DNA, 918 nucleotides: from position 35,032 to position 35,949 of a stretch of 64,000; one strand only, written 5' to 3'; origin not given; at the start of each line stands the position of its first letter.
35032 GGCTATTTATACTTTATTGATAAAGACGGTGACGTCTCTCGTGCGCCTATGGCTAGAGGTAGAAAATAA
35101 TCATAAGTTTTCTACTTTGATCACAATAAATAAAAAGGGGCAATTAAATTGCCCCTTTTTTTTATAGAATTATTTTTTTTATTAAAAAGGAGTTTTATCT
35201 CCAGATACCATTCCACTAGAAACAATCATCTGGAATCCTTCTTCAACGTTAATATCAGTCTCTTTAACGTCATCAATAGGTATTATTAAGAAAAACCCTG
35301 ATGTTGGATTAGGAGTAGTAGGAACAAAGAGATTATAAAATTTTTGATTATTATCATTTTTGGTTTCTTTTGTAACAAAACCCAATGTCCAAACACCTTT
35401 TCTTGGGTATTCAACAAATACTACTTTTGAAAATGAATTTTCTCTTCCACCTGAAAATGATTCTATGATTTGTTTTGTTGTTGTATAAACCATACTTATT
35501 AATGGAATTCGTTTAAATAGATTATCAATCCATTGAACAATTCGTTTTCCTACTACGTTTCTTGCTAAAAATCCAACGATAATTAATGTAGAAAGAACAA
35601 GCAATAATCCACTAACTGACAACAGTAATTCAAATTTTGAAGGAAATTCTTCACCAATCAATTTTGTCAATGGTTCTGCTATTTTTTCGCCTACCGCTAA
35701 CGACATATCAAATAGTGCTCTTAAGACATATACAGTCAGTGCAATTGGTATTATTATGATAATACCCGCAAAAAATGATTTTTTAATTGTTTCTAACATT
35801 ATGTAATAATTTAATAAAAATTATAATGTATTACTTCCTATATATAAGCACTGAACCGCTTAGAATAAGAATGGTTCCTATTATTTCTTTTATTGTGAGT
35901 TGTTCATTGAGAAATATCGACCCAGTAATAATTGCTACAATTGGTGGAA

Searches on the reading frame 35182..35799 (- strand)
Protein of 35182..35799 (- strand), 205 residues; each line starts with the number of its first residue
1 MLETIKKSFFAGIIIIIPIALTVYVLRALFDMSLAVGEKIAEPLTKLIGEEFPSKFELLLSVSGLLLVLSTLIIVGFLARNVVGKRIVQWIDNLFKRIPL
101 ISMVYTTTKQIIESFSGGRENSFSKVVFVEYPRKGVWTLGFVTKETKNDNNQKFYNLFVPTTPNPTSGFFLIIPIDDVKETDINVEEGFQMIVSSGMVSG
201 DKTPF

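Call 40: search_protein_families(library=pfam, proteins=[window:35182-35799:-], max_evalue=0.001)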
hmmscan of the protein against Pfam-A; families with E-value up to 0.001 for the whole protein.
window:35182-35799:- (205 aa): 1 family
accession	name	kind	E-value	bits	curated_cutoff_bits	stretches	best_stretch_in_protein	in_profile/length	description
PF04367.18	DUF502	-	1.7e-34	118.4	23.8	1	66-167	1-107/107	Protein of unknown function (DUF502)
